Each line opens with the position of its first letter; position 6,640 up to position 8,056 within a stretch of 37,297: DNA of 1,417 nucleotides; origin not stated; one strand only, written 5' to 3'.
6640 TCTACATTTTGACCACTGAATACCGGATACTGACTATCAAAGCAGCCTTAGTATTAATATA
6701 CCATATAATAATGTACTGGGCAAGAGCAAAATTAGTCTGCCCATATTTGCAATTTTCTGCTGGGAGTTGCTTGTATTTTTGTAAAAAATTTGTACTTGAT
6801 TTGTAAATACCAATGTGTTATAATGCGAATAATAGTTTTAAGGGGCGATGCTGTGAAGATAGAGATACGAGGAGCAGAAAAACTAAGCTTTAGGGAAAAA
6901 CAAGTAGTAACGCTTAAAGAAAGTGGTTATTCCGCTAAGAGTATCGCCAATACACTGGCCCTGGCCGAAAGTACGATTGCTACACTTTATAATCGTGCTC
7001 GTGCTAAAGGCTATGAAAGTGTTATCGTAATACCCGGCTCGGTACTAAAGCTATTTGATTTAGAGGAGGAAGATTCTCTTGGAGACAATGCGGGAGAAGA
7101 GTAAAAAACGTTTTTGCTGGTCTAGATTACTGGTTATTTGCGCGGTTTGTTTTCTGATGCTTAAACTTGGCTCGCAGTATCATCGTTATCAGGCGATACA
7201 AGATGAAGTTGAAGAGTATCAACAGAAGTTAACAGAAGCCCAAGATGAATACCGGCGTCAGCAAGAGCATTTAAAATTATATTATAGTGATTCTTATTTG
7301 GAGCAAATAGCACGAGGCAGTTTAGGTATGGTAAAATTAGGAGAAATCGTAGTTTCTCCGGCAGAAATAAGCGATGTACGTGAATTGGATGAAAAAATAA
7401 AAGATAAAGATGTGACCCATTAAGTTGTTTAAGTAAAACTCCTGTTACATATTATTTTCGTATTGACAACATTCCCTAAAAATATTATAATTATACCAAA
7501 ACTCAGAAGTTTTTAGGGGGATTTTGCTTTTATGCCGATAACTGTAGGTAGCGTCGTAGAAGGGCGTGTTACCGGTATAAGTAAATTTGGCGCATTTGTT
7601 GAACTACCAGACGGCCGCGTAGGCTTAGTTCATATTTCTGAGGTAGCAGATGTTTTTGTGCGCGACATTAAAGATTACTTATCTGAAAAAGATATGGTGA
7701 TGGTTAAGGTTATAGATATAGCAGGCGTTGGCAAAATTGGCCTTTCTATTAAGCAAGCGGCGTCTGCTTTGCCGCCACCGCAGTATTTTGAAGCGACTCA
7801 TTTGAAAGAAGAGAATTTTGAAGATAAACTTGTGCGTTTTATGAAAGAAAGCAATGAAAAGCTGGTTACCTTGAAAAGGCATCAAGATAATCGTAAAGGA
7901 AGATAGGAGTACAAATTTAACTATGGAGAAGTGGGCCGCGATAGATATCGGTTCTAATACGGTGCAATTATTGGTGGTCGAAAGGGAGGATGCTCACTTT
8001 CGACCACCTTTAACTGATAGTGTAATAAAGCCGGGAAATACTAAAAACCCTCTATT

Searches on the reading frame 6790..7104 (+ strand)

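Call 79: search_protein_families(library=pfam, proteins=[window:6790-7104:+], max_evalue=0.0001)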
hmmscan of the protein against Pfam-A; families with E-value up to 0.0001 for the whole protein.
window:6790-7104:+ (104 aa): 2 families
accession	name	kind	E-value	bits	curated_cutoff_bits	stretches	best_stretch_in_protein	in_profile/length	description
PF08281.18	Sigma70_r4_2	-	6.6e-06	26.1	25.7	1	30-73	9-53/54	Sigma-70, region 4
PF00196.25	GerE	-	9.2e-06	25.6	23.5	1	31-66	2-37/57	Bacterial regulatory proteins, luxR family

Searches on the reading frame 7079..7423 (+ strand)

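Call 79: search_protein_families(library=pfam, proteins=[window:7079-7423:+], max_evalue=0.0001)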
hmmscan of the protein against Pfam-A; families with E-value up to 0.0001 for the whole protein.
window:7079-7423:+ (114 aa): 1 family
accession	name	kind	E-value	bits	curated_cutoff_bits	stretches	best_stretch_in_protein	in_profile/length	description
PF04977.20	DivIC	-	5.3e-12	45.8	28.9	1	22-92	4-75/80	Septum formation initiator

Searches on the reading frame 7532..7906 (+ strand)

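Call 79: search_protein_families(library=pfam, proteins=[window:7532-7906:+], max_evalue=0.0001)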
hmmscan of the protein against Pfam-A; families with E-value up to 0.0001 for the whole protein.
window:7532-7906:+ (124 aa): 1 family
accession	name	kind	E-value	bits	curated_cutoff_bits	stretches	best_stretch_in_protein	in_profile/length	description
PF00575.29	S1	-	4.5e-15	56.2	22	1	5-74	4-74/74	S1 RNA binding domain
